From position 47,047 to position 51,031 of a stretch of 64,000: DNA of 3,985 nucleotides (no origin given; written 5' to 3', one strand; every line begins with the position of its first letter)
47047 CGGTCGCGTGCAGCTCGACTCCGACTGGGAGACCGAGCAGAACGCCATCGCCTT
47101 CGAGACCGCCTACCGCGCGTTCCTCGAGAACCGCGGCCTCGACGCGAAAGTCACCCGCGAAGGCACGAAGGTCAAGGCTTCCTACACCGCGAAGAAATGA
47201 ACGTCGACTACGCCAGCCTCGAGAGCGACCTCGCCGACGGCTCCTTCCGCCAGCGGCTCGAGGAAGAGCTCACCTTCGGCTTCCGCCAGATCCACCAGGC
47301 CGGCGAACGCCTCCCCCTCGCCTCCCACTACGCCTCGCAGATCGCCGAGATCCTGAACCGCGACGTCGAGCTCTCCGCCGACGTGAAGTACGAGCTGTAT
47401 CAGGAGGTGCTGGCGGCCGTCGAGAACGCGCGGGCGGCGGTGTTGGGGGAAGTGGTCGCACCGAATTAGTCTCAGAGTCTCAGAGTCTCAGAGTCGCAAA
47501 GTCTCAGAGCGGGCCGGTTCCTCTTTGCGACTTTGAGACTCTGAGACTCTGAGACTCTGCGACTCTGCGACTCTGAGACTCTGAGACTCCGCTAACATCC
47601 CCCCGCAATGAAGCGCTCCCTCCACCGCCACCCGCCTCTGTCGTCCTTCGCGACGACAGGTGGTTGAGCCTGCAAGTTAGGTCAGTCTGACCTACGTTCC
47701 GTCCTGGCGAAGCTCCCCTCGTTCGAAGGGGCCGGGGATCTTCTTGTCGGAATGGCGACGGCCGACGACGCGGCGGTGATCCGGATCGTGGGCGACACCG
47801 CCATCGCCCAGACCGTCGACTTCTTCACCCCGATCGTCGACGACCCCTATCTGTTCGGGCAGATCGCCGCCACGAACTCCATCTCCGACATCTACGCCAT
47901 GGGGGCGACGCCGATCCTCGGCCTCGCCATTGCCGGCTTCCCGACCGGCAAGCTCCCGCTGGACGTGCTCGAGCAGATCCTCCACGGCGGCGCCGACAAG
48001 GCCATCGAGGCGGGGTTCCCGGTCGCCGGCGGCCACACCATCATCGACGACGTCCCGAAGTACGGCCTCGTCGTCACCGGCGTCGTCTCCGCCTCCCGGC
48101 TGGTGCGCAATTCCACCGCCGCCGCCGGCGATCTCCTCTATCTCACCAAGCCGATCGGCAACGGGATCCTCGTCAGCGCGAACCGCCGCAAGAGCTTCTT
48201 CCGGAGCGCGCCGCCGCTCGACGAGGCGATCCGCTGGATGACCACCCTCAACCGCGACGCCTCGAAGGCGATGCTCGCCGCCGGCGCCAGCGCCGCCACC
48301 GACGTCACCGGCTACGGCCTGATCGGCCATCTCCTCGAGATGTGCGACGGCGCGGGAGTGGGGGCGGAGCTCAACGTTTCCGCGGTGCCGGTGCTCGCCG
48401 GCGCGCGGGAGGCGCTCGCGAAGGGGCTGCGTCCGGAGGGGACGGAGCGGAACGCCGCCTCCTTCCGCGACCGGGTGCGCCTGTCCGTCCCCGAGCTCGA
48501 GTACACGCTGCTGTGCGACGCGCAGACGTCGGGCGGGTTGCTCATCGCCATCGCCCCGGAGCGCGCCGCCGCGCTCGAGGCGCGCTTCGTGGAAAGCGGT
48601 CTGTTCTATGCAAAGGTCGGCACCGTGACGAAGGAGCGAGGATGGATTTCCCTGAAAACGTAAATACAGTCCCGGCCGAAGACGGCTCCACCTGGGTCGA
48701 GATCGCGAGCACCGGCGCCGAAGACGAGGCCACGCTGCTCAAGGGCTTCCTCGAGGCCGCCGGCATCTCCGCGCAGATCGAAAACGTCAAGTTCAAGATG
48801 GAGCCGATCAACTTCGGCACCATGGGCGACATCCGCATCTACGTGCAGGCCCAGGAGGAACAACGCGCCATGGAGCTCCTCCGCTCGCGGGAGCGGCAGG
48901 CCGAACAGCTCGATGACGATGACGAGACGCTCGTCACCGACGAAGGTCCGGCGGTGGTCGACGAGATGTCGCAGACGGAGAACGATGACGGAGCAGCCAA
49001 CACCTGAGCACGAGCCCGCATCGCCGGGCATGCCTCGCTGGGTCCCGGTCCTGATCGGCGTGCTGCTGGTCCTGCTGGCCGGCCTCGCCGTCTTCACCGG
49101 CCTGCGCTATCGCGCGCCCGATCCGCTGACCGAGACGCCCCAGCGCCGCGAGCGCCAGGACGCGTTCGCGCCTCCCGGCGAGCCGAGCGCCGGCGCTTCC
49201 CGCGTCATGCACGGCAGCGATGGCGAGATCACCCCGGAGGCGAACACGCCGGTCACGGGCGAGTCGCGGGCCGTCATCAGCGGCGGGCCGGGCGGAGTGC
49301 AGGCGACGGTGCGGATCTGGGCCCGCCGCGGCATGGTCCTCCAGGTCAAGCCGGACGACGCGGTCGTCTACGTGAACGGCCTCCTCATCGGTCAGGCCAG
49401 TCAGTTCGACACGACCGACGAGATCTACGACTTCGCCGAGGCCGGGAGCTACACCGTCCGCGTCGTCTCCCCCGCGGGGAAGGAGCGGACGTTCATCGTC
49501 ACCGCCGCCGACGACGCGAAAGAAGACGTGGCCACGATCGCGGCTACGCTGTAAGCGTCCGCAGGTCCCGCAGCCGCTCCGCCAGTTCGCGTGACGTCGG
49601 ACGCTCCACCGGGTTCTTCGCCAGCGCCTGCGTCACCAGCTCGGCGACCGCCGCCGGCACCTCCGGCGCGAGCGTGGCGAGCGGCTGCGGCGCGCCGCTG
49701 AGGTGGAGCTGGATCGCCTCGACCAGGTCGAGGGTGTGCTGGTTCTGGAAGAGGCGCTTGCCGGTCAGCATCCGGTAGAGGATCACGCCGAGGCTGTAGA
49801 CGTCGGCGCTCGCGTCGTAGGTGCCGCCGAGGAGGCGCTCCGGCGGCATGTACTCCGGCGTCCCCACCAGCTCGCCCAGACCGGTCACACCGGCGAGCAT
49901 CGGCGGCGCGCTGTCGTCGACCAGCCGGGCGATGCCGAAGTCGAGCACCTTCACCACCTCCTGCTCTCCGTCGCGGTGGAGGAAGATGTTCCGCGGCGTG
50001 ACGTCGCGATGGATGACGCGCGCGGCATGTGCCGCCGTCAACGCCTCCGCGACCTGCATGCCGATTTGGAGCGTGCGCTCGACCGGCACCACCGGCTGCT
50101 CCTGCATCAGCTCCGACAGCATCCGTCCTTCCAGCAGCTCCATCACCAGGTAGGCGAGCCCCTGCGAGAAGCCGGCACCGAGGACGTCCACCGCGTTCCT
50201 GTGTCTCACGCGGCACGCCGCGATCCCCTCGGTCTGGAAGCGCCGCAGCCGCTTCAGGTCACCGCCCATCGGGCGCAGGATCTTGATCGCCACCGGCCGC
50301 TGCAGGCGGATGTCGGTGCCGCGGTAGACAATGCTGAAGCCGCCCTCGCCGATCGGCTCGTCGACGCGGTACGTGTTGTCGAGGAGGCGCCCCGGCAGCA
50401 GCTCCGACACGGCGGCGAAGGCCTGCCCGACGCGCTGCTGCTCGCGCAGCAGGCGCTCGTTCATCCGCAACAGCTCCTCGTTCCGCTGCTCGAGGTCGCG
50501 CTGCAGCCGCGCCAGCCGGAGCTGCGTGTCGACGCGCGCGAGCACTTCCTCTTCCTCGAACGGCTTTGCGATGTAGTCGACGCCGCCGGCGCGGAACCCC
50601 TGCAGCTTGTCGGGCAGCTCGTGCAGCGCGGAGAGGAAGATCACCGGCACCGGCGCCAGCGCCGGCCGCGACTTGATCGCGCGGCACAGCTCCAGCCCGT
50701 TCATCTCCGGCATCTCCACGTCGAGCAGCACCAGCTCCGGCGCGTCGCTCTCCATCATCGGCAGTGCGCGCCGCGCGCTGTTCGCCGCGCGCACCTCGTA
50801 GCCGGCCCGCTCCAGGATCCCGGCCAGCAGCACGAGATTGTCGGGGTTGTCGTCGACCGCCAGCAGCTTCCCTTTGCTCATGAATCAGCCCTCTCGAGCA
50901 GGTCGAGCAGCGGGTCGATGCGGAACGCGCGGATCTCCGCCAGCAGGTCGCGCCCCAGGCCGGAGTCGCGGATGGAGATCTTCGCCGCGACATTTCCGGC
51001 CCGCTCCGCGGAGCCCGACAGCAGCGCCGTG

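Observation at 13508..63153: Recurring class of intergenic hairpins whose arms are short tandem repeats, with a different unit at every locus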

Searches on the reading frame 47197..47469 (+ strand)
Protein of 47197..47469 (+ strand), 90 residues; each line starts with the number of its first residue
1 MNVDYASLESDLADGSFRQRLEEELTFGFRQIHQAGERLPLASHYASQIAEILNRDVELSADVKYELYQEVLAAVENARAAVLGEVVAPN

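Call 53: find_encoding_contigs(protein=window:47197-47469:+, flank=2500, max_places=10)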
Protein window:47197-47469:+ (90 aa): 3 contigs read that carry it; 1 place shown.
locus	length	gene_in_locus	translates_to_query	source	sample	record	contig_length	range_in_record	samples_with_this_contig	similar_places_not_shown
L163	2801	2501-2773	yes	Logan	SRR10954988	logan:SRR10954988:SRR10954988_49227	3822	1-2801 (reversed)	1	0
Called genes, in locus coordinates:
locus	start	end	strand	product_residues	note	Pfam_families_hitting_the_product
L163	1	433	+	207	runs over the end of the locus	-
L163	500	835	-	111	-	PF01740:STAS, PF13466:STAS_2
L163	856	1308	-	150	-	PF13581:HATPase_c_2, PF02518:HATPase_c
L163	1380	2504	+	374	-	PF26686:DUF8575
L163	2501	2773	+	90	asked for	-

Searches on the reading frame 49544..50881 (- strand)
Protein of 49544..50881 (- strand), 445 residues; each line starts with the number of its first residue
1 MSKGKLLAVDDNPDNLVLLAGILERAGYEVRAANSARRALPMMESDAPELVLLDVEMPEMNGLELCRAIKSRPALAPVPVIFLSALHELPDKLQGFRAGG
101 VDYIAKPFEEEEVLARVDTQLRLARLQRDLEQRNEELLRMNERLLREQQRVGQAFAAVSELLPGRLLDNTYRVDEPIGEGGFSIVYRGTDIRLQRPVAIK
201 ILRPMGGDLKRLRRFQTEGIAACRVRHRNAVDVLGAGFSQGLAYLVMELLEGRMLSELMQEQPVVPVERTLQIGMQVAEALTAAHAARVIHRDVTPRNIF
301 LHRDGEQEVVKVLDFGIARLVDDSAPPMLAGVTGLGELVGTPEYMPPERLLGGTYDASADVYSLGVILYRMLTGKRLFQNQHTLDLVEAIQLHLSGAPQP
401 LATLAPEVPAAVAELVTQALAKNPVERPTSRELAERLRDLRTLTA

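Call 24: search_protein_families(library=pfam, proteins=[window:49544-50881:-])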
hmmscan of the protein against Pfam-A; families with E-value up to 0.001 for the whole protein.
window:49544-50881:- (445 aa): 4 families
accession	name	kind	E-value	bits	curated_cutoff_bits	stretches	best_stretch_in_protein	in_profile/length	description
PF00069.31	Pkinase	-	2.1e-47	162.2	31.7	1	171-434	1-258/263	Protein kinase domain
PF07714.23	PK_Tyr_Ser-Thr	-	7.4e-35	120.9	23.1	1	173-437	3-258/258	Protein tyrosine and serine/threonine kinase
PF00072.30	Response_reg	-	1.7e-27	96.2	30.2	1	7-117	2-110/111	Response regulator receiver domain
PF06293.20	Kdo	-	7.1e-09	35.8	21.3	1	209-317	62-168/207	Lipopolysaccharide kinase (Kdo/WaaP) family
